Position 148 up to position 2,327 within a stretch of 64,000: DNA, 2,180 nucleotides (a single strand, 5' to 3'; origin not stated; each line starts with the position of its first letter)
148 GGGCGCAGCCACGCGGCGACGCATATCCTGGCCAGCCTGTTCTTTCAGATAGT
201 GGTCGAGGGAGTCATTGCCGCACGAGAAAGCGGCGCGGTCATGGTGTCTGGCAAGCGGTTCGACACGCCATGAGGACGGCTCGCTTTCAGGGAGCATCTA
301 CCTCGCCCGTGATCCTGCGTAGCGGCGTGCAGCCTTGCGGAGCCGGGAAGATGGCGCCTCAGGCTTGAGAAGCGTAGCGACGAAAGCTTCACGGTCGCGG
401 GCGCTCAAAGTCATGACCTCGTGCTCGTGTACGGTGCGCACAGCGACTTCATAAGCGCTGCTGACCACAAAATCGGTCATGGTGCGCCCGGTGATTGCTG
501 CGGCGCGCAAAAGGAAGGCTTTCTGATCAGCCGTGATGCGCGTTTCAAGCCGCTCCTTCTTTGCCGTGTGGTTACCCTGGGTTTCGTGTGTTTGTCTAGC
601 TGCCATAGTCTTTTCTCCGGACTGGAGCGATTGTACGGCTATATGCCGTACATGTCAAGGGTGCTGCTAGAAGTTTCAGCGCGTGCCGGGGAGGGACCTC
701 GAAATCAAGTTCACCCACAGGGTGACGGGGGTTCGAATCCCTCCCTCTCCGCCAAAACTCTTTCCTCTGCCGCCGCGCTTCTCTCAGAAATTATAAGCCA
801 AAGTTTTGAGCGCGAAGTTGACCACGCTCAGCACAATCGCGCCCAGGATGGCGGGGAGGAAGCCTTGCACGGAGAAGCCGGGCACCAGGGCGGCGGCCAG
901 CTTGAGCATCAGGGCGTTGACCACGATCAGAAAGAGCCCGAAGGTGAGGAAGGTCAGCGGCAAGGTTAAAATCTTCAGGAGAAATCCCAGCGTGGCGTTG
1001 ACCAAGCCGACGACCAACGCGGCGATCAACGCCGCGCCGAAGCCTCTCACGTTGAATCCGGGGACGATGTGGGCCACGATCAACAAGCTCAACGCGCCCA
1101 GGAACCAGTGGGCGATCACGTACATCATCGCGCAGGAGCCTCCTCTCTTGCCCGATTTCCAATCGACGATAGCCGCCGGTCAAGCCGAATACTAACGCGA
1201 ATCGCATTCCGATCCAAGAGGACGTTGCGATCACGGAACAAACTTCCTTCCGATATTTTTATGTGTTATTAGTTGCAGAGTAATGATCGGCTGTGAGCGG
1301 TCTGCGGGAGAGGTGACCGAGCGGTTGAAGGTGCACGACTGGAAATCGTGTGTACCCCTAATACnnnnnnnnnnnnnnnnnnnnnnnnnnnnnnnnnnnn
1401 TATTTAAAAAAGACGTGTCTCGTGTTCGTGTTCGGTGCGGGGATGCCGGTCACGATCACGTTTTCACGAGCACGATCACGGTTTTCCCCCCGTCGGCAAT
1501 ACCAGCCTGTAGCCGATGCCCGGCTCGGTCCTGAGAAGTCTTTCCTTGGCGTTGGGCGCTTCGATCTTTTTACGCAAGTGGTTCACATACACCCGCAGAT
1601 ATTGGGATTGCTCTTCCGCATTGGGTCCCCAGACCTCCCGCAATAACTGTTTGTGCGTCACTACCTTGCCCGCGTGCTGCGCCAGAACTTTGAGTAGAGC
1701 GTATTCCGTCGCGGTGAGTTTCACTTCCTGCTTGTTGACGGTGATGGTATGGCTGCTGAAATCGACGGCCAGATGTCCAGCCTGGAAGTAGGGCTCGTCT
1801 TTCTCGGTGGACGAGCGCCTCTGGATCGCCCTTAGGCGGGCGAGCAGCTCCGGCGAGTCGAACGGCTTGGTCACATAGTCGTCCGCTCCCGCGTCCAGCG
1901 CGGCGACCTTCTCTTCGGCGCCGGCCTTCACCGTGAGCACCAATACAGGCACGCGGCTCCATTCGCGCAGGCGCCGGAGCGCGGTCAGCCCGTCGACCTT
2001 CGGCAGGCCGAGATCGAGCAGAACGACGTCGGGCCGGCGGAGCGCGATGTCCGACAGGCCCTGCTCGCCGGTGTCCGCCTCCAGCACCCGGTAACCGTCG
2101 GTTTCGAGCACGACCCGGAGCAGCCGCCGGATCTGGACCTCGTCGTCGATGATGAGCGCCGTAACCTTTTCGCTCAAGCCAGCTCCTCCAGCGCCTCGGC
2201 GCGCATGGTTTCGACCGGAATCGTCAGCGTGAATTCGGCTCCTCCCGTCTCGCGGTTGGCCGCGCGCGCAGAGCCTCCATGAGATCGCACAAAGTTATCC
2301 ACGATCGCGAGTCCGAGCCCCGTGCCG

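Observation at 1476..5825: Split or truncated KdpD/KdpE system wired to an APC-family transporter with a USP-like tail instead of kdpFABC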

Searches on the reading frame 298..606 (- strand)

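Call 73: search_protein_families(library=pfam, proteins=[window:298-606:-], max_evalue=0.001)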
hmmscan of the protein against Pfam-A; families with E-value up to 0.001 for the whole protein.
window:298-606:- (102 aa): 1 family
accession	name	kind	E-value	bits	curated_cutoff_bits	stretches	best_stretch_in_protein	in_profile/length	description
PF08681.18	TacA1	-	8e-26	90.3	21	1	19-96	1-78/80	Antitoxin TacA 1-like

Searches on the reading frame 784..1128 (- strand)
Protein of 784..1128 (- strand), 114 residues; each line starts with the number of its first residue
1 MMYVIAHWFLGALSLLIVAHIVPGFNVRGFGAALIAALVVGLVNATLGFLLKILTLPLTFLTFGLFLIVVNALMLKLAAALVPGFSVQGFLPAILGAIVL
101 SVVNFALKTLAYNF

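Call 73: search_protein_families(library=pfam, proteins=[window:784-1128:-], max_evalue=0.001)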
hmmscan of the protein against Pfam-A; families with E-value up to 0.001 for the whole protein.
window:784-1128:- (114 aa): 1 family
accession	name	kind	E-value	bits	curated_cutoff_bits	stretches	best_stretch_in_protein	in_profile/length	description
PF04020.18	Phage_holin_4_2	-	4.6e-32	111.2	28.8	1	2-105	1-104/105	Mycobacterial 4 TMS phage holin, superfamily IV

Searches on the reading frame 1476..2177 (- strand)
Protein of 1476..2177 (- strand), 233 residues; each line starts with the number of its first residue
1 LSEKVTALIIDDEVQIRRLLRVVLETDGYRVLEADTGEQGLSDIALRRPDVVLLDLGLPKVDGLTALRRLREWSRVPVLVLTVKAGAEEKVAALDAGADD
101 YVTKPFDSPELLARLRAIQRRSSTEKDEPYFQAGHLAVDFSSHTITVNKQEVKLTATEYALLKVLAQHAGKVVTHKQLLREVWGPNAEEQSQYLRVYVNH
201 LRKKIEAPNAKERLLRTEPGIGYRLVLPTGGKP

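Call 3: search_protein_families(library=pfam, proteins=[window:1476-2177:-], max_evalue=0.1)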
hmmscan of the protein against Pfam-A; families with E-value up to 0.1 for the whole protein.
window:1476-2177:- (233 aa): 2 families
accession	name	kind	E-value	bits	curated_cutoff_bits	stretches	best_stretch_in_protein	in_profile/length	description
PF00072.30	Response_reg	-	2.9e-30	105.1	30.2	1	8-115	2-110/111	Response regulator receiver domain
PF00486.34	Trans_reg_C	-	1.6e-24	86.2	26.2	1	150-225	2-77/77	Transcriptional regulatory protein, C terminal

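Call 4: search_protein_families(library=ncbifam, proteins=[window:1476-2177:-], max_evalue=0.1)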
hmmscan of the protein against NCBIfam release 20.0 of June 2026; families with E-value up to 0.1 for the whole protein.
window:1476-2177:- (233 aa): 108 families (the best 25 are shown)
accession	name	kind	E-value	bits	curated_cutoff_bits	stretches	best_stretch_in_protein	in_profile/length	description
NF007820.0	PRK10529.1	equivalog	3.5e-74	249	325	1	6-226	3-224/225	two-component system response regulator KdpE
NF040689.1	MtrAB_MtrA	equivalog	1.5e-56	191.2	300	1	8-224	2-217/219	MtrAB system response regulator MtrA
TIGR02154.1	PhoB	equivalog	7.6e-55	185.7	296.2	1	6-225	4-225/226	phosphate regulon transcriptional regulator PhoB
NF045944.1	ResRegRpaBCyano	equivalog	2.8e-53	180.6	330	1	8-224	1-226/229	response regulator transcription factor RpaB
NF041733.1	resp_reg_CseB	equivalog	1.5e-49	168.4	350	1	8-226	4-227/228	two-component system response regulator CseB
NF045991.1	RespRegCtrARhodob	equivalog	3.5e-46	157.7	350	1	7-225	3-221/224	response regulator transcription factor CtrA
NF033117.2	vanR_ACDEGLN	exception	9.9e-46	156.1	350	1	8-225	2-225/226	VanR-ABDEGLN family response regulator transcription factor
NF008296.0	PRK11083.1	equivalog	1e-45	155.9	273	1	5-225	4-225/228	two-component system response regulator CreB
NF040534.1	resp_reg_YycF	equivalog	1.1e-45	155.7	340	1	7-225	3-227/231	response regulator YycF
NF041734.1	resp_reg_RppA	equivalog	1.3e-45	155.5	250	1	8-225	4-227/229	two-component system response regulator RppA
TIGR01387.1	cztR_silR_copR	subfamily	4.7e-44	150.6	279.2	1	8-225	2-218/218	heavy metal response regulator transcription factor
NF008078.0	PRK10816.1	equivalog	2.3e-43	148.3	336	1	7-225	3-220/223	two-component system response regulator PhoP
NF007005.1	PRK09468.1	equivalog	5.9e-43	147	331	1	5-226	4-232/237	osmolarity response regulator transcription factor OmpR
NF007928.2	PRK10643.1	equivalog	3.7e-42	144.4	330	1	7-225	3-216/216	two-component system response regulator PmrA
NF053854.1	RespRegPhoBBctds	equivalog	5.6e-42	143.6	270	1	8-225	2-224/225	two-component system response regulator PhoB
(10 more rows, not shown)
